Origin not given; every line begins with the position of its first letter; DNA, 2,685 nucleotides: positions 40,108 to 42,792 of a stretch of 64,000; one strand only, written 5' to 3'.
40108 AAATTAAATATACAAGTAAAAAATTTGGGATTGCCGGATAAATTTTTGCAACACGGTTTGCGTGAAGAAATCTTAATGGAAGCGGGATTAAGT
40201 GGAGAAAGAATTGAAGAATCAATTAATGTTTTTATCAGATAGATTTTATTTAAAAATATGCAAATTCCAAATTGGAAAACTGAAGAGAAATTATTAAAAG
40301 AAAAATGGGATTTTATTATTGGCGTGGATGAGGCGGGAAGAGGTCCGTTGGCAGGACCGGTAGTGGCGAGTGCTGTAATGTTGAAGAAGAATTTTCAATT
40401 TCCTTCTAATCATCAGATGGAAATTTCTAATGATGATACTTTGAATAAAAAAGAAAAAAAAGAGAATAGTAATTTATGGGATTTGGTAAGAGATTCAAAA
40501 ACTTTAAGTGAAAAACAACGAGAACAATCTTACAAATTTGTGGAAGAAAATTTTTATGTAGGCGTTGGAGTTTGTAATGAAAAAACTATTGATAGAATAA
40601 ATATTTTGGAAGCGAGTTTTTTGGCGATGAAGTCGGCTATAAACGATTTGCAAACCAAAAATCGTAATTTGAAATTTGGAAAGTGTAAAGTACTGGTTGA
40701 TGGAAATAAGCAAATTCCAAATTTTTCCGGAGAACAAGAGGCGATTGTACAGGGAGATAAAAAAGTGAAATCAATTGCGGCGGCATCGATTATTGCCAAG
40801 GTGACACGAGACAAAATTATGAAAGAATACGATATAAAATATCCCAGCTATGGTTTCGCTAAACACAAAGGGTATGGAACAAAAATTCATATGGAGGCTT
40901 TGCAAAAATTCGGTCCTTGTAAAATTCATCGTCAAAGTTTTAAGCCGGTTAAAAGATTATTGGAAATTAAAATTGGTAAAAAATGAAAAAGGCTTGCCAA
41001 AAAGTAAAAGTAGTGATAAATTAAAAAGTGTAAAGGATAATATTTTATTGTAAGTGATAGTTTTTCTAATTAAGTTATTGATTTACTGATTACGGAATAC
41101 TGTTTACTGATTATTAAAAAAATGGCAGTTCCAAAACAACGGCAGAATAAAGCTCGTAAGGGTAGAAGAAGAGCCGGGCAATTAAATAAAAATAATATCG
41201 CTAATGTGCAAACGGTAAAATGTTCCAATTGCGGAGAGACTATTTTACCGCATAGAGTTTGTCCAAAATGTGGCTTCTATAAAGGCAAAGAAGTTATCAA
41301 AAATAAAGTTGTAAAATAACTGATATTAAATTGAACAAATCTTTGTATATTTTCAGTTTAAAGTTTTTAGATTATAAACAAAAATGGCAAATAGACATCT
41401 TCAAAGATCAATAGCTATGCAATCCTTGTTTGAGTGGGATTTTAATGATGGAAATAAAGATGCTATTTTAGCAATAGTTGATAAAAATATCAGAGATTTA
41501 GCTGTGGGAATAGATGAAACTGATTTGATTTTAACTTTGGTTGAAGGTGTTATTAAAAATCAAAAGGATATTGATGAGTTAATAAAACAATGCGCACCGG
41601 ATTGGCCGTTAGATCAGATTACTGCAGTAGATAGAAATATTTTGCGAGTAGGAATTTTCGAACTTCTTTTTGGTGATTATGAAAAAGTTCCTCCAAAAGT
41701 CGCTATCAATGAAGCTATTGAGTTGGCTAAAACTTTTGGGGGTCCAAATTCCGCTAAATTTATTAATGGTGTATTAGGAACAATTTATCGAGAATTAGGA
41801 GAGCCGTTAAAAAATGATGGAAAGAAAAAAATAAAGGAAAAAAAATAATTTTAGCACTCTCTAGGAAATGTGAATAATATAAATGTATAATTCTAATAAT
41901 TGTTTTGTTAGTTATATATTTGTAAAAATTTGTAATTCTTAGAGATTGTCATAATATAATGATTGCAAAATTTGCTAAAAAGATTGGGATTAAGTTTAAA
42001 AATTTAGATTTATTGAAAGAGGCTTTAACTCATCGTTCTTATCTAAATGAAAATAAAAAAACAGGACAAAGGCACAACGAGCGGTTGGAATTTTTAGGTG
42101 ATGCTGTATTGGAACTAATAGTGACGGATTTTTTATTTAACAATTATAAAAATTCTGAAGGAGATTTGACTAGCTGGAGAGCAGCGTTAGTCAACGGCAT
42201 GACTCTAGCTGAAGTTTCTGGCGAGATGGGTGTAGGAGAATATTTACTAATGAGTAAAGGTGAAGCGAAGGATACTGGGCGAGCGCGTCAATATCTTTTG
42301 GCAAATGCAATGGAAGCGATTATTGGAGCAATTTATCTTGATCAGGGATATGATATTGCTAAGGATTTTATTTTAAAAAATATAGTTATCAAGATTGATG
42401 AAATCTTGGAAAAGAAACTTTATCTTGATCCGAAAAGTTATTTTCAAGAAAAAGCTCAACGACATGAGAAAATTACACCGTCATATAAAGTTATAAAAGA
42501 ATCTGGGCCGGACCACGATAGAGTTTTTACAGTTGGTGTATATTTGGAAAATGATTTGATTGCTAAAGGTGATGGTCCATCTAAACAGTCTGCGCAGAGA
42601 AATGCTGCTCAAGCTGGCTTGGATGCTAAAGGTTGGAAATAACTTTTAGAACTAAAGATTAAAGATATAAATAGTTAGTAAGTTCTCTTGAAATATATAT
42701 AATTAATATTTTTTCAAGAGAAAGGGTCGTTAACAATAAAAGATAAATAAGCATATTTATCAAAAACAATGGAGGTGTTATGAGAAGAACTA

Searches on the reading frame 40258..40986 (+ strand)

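Call 18: search_protein_families(library=pfam, proteins=[window:40258-40986:+], max_evalue=0.001)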
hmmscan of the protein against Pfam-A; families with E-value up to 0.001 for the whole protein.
window:40258-40986:+ (242 aa): 1 family
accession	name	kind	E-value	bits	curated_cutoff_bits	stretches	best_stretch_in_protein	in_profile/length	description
PF01351.25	RNase_HII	-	5e-34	118.4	25.8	2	77-230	35-198/199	Ribonuclease HII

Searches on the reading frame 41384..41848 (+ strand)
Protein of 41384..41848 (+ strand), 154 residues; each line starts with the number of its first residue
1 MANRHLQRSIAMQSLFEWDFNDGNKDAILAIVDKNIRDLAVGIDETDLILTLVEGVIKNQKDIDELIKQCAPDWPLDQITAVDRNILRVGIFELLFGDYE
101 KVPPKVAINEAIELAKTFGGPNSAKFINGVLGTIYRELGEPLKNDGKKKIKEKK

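Call 18: search_protein_families(library=pfam, proteins=[window:41384-41848:+], max_evalue=0.001)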
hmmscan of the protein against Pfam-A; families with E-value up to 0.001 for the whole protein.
window:41384-41848:+ (154 aa): 1 family
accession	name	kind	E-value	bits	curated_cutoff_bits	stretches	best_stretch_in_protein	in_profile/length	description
PF01029.23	NusB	-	1.5e-36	126.1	23.1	1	7-136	3-133/133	NusB family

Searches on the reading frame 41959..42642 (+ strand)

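Call 18: search_protein_families(library=pfam, proteins=[window:41959-42642:+], max_evalue=0.001)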
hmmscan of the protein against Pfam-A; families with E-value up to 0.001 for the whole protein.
window:41959-42642:+ (227 aa): 4 families
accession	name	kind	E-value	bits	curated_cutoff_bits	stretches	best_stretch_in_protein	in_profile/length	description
PF14622.11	Ribonucleas_3_3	-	7.7e-42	142.9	35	1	17-143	3-125/128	Ribonuclease-III-like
PF00636.31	Ribonuclease_3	-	2.2e-24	86.6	27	1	41-130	1-102/102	Ribonuclease III domain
PF00035.32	dsrm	-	1.1e-14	55.2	23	1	158-221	1-63/66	Double-stranded RNA binding motif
PF22935.1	RM44_endonuclase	-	2.3e-07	31.4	27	1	5-125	9-139/139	Large ribosomal subunit protein mL44, endonuclease domain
